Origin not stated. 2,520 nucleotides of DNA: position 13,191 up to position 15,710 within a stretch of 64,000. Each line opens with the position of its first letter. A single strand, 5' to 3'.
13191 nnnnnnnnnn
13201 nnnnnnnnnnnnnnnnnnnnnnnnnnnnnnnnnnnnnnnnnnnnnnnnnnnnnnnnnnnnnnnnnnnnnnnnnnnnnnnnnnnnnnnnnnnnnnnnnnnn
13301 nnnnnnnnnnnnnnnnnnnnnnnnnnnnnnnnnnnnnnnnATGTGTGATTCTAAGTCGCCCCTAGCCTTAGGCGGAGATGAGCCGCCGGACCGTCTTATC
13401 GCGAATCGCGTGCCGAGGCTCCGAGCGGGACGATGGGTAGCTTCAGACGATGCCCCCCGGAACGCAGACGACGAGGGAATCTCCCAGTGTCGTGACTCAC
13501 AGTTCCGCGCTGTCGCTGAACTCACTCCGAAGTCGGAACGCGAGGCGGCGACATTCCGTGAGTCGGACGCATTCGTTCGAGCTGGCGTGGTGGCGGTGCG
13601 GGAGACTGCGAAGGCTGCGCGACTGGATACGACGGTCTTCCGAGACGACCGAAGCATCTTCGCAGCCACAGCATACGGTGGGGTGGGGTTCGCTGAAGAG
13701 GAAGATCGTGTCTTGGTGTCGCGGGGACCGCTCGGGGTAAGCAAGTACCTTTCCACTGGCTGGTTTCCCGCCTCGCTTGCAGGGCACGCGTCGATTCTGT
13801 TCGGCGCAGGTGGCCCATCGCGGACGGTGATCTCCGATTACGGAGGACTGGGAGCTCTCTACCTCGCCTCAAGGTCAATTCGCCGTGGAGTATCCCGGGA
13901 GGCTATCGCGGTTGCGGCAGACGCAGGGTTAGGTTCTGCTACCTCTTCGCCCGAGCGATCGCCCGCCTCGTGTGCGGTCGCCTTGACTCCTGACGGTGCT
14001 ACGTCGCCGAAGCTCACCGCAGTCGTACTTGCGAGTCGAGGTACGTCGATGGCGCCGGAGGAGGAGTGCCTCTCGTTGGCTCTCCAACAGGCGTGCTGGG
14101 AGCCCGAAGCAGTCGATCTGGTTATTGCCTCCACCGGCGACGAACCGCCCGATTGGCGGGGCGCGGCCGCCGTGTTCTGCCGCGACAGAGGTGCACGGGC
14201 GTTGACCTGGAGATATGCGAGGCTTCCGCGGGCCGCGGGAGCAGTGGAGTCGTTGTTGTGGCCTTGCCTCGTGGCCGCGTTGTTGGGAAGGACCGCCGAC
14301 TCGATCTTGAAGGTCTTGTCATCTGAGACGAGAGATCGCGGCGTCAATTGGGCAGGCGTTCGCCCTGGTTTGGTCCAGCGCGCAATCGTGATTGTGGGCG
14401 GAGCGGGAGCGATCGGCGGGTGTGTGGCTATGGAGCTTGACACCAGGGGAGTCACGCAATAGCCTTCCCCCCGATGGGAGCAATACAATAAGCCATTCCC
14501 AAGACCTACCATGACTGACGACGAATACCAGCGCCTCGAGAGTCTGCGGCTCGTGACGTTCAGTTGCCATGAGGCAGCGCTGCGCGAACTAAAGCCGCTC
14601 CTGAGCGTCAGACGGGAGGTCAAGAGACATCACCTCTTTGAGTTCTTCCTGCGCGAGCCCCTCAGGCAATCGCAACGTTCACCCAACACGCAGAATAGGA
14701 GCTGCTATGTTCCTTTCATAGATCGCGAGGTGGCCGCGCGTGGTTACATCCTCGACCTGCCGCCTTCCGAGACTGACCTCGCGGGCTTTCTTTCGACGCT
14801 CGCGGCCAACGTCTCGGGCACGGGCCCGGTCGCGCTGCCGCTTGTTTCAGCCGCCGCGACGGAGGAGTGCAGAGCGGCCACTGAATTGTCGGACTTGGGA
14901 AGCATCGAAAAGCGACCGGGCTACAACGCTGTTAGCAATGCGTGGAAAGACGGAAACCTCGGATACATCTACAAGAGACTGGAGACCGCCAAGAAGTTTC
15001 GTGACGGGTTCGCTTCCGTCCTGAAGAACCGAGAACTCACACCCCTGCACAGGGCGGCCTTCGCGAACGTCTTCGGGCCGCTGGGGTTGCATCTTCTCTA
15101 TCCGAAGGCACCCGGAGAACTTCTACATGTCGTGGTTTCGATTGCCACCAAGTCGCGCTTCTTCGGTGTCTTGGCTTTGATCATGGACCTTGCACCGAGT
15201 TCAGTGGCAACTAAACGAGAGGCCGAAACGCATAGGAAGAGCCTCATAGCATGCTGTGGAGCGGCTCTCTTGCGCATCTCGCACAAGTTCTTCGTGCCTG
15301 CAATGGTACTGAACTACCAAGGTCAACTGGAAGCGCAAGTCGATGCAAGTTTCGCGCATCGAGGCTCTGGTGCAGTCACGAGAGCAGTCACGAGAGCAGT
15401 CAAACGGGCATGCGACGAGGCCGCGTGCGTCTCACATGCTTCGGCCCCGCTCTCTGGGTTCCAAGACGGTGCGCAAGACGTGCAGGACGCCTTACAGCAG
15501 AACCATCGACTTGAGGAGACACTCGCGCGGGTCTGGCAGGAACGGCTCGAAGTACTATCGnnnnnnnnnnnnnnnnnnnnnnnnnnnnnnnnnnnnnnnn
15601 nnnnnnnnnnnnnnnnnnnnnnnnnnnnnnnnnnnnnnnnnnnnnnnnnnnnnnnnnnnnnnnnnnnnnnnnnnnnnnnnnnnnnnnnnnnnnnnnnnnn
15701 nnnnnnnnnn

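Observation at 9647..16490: Low-GC six-gene operon: NitT/TauT-type ABC importer + KS-alpha/dead KS-beta pair + sensor AAA+ ATPase, with no ACP or tailoring genes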

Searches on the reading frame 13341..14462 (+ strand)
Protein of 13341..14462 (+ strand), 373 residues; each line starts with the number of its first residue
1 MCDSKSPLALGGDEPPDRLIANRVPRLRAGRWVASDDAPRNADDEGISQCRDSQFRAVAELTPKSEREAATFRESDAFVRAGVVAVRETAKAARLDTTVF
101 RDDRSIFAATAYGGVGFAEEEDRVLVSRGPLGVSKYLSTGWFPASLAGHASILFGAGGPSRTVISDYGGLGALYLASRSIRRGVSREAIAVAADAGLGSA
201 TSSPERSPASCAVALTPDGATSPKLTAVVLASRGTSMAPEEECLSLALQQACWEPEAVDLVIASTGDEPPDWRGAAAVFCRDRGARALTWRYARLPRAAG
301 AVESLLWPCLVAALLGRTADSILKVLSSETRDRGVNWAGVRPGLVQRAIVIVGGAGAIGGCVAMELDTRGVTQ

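Call 3: search_protein_families(library=pfam, proteins=[window:13341-14462:+], max_evalue=0.01)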
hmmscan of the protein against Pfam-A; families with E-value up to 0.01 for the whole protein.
window:13341-14462:+ (373 aa): 1 family
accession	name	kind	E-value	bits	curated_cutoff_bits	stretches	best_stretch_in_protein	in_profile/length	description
PF00109.32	ketoacyl-synt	-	7.5e-08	32.7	20.8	1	31-198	40-206/252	Beta-ketoacyl synthase, N-terminal domain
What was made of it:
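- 13341..14462 (+): KS-beta / chain-length-factor-like partner without the catalytic Cys (Asp at that position). Pfam matches only the ketoacyl-synt N domain, at 33 bits (call 3).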

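Call 4: search_protein_families(library=ncbifam, proteins=[window:13341-14462:+], max_evalue=0.01)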
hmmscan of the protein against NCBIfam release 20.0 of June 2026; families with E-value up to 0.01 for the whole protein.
window:13341-14462:+ (373 aa): 4 families
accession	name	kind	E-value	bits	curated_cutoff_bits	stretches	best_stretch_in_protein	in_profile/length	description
TIGR03150.1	fabF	equivalog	8.2e-09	34.6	493.75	1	58-197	51-192/407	beta-ketoacyl-ACP synthase II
NF005589.0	PRK07314.1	subfamily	1.6e-06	27.2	387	1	61-194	57-192/413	beta-ketoacyl-ACP synthase II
NF006274.0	PRK08439.1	equivalog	2.4e-06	26.6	621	1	60-198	54-194/406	beta-ketoacyl-ACP synthase II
NF006434.0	PRK08722.1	equivalog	0.0016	17.4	759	1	73-192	69-190/414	beta-ketoacyl-ACP synthase II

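Call 8: search_protein_families(library=padloc, proteins=[window:13341-14462:+], max_evalue=0.01)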
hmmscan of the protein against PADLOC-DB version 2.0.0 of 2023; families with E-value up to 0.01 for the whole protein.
window:13341-14462:+ (373 aa): 0 families

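Call 11: find_homologous_proteins(query=window:13341-14462:+)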
Query window:13341-14462:+ (373 aa): 1 proteins with E <= 0.001 among 8000 candidates.
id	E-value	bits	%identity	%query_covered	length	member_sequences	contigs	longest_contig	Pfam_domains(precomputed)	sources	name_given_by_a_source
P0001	1.1e-220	750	100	94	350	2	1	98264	PF00109.33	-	-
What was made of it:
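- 13341..14462 (+): The word-index search of 5.8 billion clusters found no homologue other than itself (call 11).
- Closest known: Type II polyketide synthase KS-alpha/CLF heterodimers. Different: Both proteins are very divergent: KS-alpha scores 172 bits, and KS-beta is detectable only over ~120 residues and has no close homologue in 5.8 billion clusters (call 11).
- The KS-beta protein has no detectable homologues (call 11).
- Tried and rejected: Word-index homologue search with KS-beta found only the protein itself (call 11).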

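Call 44: search_solved_structures(query=window:13341-14459:+, max_evalue=0.1, show_alignments=2)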
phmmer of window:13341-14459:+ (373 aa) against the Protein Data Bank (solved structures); distinct sequences matched with E-value up to 0.1: 31.
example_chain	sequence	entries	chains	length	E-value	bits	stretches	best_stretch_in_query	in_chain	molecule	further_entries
6smo_C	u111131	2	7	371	1.7e-14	56.9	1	73-192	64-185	Ketoacyl_synth_N domain-containing protein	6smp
1tqy_B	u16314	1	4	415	3.2e-12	49.4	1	75-197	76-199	Actinorhodin polyketide putative beta-ketoacyl synthase 2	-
4r8e_A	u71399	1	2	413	5.3e-08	35.5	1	72-165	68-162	3-oxoacyl-[acyl-carrier-protein] synthase 2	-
2gfv_A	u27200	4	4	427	1e-06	31.3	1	73-191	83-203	3-oxoacyl-[acyl-carrier-protein] synthase 2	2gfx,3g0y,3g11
9lpl_A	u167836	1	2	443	1.1e-06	31.2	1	73-191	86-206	3-oxoacyl-[acyl-carrier-protein] synthase 2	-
1b3n_A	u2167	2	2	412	1.5e-06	30.8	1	73-189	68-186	PROTEIN (KETOACYL ACYL CARRIER PROTEIN SYNTHASE 2) | BETA-KETOACYL ACP SYNTHASE II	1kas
6okg_A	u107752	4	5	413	1.5e-06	30.8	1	73-189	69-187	3-oxoacyl-[acyl-carrier-protein] synthase 2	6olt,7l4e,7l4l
2gfw_A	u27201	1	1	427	1.6e-06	30.7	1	73-189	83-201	3-oxoacyl-[acyl-carrier-protein] synthase 2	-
3hnz_A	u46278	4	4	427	1.6e-06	30.7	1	73-190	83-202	3-oxoacyl-[acyl-carrier-protein] synthase 2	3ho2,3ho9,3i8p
2gqd_A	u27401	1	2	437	1.7e-06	30.5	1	72-191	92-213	3-oxoacyl-[acyl-carrier-protein] synthase 2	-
2gfy_A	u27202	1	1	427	3.3e-06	29.6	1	73-189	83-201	3-oxoacyl-[acyl-carrier-protein] synthase 2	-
1j3n_A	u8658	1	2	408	6.4e-05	25.4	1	58-196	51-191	3-oxoacyl-(acyl-carrier protein) synthase II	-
1e5m_A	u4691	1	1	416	0.00019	23.9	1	73-197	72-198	BETA KETOACYL ACYL CARRIER PROTEIN SYNTHASE II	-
4ls6_A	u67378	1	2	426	0.00019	23.8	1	71-219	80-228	3-oxoacyl-[acyl-carrier-protein] synthase 2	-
4ls5_A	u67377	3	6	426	0.00069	22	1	71-219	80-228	3-oxoacyl-[acyl-carrier-protein] synthase 2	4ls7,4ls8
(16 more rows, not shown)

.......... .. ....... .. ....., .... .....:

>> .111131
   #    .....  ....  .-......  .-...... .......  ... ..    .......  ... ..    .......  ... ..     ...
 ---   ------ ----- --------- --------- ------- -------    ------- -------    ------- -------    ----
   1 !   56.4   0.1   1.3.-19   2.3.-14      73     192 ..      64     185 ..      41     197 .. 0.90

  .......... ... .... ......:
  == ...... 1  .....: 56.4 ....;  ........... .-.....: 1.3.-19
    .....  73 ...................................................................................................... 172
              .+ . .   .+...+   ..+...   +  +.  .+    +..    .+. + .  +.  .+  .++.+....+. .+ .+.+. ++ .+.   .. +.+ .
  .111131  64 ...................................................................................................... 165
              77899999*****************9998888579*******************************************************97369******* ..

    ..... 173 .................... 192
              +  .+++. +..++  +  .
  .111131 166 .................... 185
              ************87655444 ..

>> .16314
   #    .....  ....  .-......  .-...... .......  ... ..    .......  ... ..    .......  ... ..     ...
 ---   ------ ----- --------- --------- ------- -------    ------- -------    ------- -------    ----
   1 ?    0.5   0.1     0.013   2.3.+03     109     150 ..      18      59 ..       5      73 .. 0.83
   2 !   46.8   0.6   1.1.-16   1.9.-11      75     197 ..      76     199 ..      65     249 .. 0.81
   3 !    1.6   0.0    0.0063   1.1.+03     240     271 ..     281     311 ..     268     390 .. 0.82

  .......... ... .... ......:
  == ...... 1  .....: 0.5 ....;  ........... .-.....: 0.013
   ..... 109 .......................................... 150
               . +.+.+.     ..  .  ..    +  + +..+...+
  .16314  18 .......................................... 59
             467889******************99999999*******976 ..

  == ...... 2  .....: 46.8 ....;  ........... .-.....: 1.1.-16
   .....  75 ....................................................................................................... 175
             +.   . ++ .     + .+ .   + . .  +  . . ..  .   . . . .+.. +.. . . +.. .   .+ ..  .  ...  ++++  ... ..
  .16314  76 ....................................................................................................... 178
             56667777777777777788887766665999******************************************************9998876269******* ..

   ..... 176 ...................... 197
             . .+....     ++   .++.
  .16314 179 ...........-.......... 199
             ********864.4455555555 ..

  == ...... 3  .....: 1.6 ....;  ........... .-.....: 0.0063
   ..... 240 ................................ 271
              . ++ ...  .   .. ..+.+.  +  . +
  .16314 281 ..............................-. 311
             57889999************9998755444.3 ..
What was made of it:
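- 13341..14462 (+): Best PDB matches are the CLF chains 6SMO_C (57 bits) and 1TQY_B (49 bits); 'SD-YGGLGA' aligns with '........' of 6SMO_C (call 44).
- On Type II PKS minimal system (KS-alpha / CLF / ACP): The best PDB hits are CLF chains 6SMO_C and 1TQY_B, with Asp at the Cys position (call 44).
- Checked: The partner has Asp at the Cys position, and its best PDB matches are the CLF chains 6SMO_C and 1TQY_B (call 44).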

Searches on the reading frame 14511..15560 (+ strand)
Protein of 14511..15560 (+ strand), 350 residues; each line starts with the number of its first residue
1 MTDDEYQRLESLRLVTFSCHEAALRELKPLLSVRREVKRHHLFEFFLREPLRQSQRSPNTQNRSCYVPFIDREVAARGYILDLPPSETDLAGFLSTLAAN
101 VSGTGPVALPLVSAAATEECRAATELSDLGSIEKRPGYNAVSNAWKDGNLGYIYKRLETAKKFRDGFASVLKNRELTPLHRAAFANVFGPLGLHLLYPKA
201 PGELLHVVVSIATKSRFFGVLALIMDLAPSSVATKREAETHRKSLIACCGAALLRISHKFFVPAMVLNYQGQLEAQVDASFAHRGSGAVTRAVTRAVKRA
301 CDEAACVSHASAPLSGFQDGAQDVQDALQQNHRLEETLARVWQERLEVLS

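Call 50: search_solved_structures(query=A2, max_evalue=10, show_alignments=3)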
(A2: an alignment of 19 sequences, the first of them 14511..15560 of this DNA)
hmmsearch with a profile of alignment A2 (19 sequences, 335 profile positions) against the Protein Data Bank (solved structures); distinct sequences matched with E-value up to 10: 0.

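Call 51: search_protein_families(library=pfam, alignment_id=A2, max_evalue=1)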
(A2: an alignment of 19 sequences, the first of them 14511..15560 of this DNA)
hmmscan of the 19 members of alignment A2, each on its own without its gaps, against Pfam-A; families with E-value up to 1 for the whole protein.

A. member 1, window:14511-15560:+ (350 aa): 1 family
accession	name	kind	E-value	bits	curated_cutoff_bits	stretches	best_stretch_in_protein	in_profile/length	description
PF00214.24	Calc_CGRP_IAPP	-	0.055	14.4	22.3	1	225-310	23-101/131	Calcitonin / CGRP / IAPP family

B. families by the number of members that match (of 19 scanned): 13 families
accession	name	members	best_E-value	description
PF23925.1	A-sol_ELP1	1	0.008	ELP1 alpha-solenoid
PF21623.3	HK_sensor_dom_bact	1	0.021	Bacterial histidine kinase, sensor domain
PF02201.23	SWIB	1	0.026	SWIB/MDM2 domain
PF00214.24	Calc_CGRP_IAPP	1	0.055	Calcitonin / CGRP / IAPP family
PF14496.11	NEL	1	0.069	C-terminal novel E3 ligase, LRR-interacting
PF05596.16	Taeniidae_ag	1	0.083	Taeniidae antigen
PF08814.16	XisH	1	0.096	XisH protein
PF10752.14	DUF2533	1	0.11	Protein of unknown function (DUF2533)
PF01465.25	GRIP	1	0.12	GRIP domain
PF05368.20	NmrA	1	0.14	NmrA-like family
PF18756.6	Nmad4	1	0.2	Nucleotide modification associated domain 4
PF07295.17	DUF1451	1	0.21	Zinc-ribbon containing domain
PF12746.13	GNAT_acetyltran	1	0.23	GNAT acetyltransferase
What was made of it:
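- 14511..15560 (+): N-terminal ~340-aa domain of the AAA+ protein: a novel alpha/beta domain, possibly a PAS/GAF-like sensor. No Pfam or PDB sequence hit, even with a 19-sequence profile at E <= 10 (calls 50, 51).
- Tried and rejected: The N-domain profile gave no hits against PDB sequences or Pfam (calls 50, 51).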

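Call 56: predict_structure(alignment_id=A2)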
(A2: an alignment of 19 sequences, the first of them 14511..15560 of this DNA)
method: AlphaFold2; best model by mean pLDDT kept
length: 350 residues; sequences in the alignment: 19
mean_pLDDT: 80.8   pTM: 0.83
mean pLDDT of the five models: 80.8, 80.0, 79.8, 75.9, 75.1
residues with pLDDT >= 90: 67; 70-90: 229; 50-70: 53; < 50: 1
segments of 3 or more residues with pLDDT < 50: none
pLDDT, mean of each block of 10 residues (from residue 1): 79 89 93 90 90 70 77 79 83 88 78 67 66 72 85 74 85 85 81 74 87 91 90 88 91 93 93 85 63 76 61 56 84 87 78
secondary structure, 60 per line:
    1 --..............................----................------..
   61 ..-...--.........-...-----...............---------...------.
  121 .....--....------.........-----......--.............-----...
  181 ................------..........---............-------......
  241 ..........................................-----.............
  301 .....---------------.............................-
elements in order: H3-32 E37-52 H59-62 E64-66 H69-77 E79-81 H87-101 E111-113 H120-125 E128-131 H138-146 E152-157 H160-172 H178-196 E203-212 E216-227 H235-282 H288-305 H321-349
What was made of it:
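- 14511..15560 (+): The AF2 model has pLDDT 80.8 and pTM 0.83 (call 56).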

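Call 59: fold_search(model_id=the predicted structure, library=pdb)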
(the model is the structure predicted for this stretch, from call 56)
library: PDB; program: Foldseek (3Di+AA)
matches with E <= 10: 380; with E <= 0.001: 0
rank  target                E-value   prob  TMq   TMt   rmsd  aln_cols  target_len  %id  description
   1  9a72_A                3.0e-02  0.44  0.17  0.20  43.8       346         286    9  Integrative model of YFMS-CHEW by crosslinking MS and deep learning (released 2024-09-18)
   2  7tal                  1.0e-01  0.41  0.16  0.24  14.5       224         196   12  LOV2-DARPIN fusion : D4_deltaDARP (released 2023-07-05)
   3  4it4_D                1.1e-01  0.14  0.10  0.15  15.5       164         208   14  Crystal structure of residues 1-211 of CG17282 (released 2013-08-14)
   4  5hzk_D                1.2e-01  0.12  0.15  0.12  22.6       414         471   10  Crystal structure of photoinhibitable Intersectin1 containing wildtype LOV2 domain in complex with Cdc42 (released 2016-12-21)
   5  4it4_C                1.4e-01  0.15  0.08  0.13  16.1       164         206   15  Crystal structure of residues 1-211 of CG17282 (released 2013-08-14)
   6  4it4_F                1.5e-01  0.15  0.11  0.17  16.2       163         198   16  Crystal structure of residues 1-211 of CG17282 (released 2013-08-14)
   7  4it4_A                1.7e-01  0.23  0.11  0.17  16.6       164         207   15  Crystal structure of residues 1-211 of CG17282 (released 2013-08-14)
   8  6hmj_D                2.3e-01  0.15  0.10  0.09  25.7       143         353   12  Structure of an RNA-binding Light-Oxygen-Voltage Receptor (released 2019-08-28)
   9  4it4_E                2.9e-01  0.20  0.11  0.17  16.5       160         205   14  Crystal structure of residues 1-211 of CG17282 (released 2013-08-14)
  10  8a7h_A                2.9e-01  0.14  0.15  0.15  31.2       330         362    9  Crystal structure of a chimeric LOV-Histidine kinase SB2F1-I66R mutant (light state; asymmetrical variant, trigonal fo (released 2024-01-10)
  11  8jrc_A                3.2e-01  0.16  0.14  0.24  15.2       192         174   14  Crystal structure of the GAF domain of the transcriptional activator NifA (released 2024-06-19)
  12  6hmj_B                3.2e-01  0.13  0.10  0.10  25.6       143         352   12  Structure of an RNA-binding Light-Oxygen-Voltage Receptor (released 2019-08-28)
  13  7tbq_A                3.6e-01  0.25  0.17  0.17  16.5       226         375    9  LOV2-DARPIN fusion : D7 (released 2023-07-05)
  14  8a3u                  4.8e-01  0.11  0.15  0.14  31.2       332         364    9  Crystal structure of a chimeric LOV-Histidine kinase SB2F1 (symmetrical variant, trigonal form with short c-axis) (released 2023-12-20)
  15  8a6x_B                4.8e-01  0.09  0.08  0.07  29.4       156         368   11  Crystal structure of a chimeric LOV-Histidine kinase SB2F1 (asymmetrical variant, trigonal form with long c axis) (released 2024-01-10)
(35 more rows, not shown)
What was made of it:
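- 14511..15560 (+): Foldseek against the PDB gives nothing significant (best E 0.03, TM <= 0.24), although the weak hits are mostly LOV/PAS/GAF sensors (call 59).
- Sensor-like N-domain: a confident model whose weak fold matches are mostly PAS/LOV/GAF sensors (calls 56, 59).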
